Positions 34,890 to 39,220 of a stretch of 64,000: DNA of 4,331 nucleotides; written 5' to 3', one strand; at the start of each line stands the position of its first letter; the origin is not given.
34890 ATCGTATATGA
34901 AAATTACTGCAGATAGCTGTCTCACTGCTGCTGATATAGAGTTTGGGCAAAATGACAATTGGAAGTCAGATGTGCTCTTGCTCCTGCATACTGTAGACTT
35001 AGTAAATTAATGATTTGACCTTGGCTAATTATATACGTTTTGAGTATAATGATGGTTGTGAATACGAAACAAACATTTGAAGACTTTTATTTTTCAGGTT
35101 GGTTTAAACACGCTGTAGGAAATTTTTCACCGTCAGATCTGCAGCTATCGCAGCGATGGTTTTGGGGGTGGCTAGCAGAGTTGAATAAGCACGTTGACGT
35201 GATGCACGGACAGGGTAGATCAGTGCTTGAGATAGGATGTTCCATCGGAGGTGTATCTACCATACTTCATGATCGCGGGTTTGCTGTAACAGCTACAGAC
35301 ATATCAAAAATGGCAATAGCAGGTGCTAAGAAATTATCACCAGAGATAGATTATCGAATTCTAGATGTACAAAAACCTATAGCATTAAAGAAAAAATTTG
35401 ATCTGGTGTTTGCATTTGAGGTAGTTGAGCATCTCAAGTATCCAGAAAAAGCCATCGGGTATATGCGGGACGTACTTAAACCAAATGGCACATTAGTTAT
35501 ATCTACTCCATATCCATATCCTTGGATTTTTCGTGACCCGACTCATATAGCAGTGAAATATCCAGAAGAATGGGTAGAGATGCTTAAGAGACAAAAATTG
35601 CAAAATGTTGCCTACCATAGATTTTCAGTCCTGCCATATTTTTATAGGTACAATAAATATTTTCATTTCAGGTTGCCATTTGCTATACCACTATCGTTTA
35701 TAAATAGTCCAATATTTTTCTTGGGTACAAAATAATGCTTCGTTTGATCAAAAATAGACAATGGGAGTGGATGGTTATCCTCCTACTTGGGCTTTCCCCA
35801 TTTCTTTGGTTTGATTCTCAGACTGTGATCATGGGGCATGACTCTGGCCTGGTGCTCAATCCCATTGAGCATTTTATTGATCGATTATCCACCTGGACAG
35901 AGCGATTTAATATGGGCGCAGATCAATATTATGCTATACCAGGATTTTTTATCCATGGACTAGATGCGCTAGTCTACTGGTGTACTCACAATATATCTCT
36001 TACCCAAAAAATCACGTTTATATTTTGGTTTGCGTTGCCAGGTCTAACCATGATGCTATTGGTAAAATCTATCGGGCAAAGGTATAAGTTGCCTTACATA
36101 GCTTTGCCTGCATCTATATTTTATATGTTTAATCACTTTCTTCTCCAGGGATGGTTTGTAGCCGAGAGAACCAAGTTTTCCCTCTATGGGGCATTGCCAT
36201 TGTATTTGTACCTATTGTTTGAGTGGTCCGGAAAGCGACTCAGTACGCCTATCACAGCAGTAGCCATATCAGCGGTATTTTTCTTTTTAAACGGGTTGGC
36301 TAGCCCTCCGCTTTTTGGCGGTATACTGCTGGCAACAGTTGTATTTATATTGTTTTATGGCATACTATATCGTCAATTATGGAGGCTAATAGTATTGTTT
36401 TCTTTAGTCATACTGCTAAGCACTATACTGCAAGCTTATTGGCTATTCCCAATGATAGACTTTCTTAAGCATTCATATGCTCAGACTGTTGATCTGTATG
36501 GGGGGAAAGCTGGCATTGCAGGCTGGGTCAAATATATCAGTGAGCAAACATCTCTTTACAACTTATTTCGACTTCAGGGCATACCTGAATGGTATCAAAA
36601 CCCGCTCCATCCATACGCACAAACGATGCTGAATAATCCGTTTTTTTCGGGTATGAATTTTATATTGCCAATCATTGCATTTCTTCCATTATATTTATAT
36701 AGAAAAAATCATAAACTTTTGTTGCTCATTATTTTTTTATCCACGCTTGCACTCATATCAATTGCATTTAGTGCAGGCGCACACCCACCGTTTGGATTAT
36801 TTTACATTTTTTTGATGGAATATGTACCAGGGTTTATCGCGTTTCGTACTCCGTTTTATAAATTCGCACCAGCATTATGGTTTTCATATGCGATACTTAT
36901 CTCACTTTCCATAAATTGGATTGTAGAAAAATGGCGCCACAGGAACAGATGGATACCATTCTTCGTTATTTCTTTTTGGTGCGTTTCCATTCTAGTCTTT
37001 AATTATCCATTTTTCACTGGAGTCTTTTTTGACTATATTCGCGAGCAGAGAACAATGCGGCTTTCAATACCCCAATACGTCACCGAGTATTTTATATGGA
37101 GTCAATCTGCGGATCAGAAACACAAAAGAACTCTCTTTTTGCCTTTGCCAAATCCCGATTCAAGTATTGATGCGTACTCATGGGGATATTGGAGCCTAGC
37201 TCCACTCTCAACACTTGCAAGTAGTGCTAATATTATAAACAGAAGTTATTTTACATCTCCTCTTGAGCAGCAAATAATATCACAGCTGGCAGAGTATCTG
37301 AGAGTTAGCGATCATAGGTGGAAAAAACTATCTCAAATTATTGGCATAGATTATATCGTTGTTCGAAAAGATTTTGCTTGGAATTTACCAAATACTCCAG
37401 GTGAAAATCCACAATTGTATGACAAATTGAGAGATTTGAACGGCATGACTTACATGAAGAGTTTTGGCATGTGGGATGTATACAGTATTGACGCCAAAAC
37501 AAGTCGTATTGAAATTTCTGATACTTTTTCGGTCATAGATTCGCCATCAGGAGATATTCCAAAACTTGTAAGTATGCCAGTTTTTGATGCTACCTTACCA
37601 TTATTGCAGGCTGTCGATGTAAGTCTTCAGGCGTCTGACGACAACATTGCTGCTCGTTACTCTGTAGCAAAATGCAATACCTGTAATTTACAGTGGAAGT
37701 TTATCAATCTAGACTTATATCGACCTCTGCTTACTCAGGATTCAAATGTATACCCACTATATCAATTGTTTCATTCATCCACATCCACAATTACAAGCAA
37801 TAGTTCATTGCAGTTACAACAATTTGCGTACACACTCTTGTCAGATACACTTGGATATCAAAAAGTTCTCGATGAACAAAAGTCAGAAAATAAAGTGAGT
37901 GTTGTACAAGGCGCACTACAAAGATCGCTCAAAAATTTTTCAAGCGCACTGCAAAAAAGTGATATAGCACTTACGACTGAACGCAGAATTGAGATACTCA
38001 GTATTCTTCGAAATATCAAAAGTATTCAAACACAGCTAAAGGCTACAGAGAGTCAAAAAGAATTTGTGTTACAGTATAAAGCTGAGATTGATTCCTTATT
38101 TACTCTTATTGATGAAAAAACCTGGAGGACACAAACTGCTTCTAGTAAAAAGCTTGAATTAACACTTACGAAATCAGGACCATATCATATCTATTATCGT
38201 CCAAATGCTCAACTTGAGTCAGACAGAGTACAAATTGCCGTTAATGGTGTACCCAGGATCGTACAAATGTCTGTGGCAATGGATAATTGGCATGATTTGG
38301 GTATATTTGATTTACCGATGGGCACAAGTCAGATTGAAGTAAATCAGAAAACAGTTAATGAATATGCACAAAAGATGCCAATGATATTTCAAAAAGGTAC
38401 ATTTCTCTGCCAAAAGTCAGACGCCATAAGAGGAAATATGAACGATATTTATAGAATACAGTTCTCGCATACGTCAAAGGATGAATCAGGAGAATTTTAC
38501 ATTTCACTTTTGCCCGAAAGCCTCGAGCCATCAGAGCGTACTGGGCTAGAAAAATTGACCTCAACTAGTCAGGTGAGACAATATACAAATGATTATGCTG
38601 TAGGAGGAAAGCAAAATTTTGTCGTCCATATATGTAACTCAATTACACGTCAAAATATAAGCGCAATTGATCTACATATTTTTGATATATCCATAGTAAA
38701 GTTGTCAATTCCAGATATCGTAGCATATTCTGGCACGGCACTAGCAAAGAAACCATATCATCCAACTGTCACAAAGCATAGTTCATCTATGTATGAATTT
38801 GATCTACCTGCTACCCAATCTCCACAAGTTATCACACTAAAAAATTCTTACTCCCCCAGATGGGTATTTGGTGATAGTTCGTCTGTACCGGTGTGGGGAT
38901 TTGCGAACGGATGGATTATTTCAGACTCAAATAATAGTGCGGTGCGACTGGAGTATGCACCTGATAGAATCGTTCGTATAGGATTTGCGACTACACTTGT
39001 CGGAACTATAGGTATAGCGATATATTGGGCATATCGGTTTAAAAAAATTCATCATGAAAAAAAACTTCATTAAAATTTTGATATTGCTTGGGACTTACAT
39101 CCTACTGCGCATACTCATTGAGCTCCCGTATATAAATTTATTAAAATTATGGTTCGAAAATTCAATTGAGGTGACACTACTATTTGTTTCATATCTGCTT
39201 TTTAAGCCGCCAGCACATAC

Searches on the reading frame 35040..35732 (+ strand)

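Call 55: search_protein_families(library=pfam, proteins=[window:35040-35732:+], max_evalue=0.001)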
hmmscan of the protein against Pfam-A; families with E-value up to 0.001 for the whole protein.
window:35040-35732:+ (231 aa): 9 families
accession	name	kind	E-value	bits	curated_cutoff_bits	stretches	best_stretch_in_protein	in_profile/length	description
PF13489.12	Methyltransf_23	-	1.4e-17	64.3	27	1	57-173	21-124/164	Methyltransferase domain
PF08241.18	Methyltransf_11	-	1e-16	61.7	21.2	1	63-154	1-95/95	Methyltransferase domain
PF08242.18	Methyltransf_12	-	8.9e-15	55.7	30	1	63-152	1-98/98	Methyltransferase domain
PF13649.12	Methyltransf_25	-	3.2e-13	50.6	27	1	62-150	1-97/97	Methyltransferase domain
PF13847.12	Methyltransf_31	-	4.9e-12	46.2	27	1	59-158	4-113/145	Methyltransferase domain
PF05401.17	NodS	-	8.9e-06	26.1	24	1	58-157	43-147/201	Nodulation protein S (NodS)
PF05219.18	DREV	-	1.3e-05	25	26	1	58-160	94-192/265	DREV methyltransferase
PF01728.25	FtsJ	-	0.00038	20.9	24.1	1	45-123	9-95/181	FtsJ-like methyltransferase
PF08003.17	Methyltransf_9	-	0.00054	19.5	23.8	0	42-156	102-219/315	Protein of unknown function (DUF1698)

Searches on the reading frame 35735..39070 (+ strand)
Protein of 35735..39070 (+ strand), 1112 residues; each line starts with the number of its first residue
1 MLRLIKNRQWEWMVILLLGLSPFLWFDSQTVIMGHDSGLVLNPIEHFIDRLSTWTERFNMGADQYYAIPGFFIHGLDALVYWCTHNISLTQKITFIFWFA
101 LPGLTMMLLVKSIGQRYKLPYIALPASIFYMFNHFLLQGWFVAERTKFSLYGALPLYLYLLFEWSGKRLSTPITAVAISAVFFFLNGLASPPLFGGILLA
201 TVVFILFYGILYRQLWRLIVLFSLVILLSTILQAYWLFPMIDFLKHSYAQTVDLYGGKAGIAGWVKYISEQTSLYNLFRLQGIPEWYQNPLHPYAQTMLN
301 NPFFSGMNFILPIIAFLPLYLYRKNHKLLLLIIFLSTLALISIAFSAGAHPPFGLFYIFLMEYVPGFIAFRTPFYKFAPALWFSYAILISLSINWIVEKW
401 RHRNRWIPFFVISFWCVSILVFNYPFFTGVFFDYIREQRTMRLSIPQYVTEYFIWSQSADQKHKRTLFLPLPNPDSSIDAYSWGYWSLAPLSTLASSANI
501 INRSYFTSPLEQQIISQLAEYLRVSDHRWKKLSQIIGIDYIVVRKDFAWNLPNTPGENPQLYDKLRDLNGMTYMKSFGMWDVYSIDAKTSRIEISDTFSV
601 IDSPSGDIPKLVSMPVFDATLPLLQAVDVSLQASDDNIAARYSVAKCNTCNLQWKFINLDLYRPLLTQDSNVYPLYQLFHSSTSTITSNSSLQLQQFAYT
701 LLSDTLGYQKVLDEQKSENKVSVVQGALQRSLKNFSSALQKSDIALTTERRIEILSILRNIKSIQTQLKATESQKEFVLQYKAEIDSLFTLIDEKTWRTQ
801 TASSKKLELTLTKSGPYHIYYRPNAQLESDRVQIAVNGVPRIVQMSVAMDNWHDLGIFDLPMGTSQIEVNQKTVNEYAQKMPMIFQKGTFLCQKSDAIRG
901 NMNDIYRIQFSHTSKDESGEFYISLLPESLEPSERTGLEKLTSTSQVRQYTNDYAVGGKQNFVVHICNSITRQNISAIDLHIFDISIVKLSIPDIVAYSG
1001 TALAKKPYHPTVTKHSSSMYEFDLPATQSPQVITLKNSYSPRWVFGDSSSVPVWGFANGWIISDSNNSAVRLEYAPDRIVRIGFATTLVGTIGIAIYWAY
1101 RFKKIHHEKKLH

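Call 6: search_protein_families(library=pfam, proteins=[window:35735-39070:+], max_evalue=10)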
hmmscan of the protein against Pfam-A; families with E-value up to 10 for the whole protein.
window:35735-39070:+ (1112 aa): 1 family
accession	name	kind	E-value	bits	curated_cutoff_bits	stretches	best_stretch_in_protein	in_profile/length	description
PF11847.13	GT-C_AftD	-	1.3e-06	27.1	26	1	38-580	21-542/661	Alpha-(1->3)-arabinofuranosyltransferase, N-terminal GT-C domain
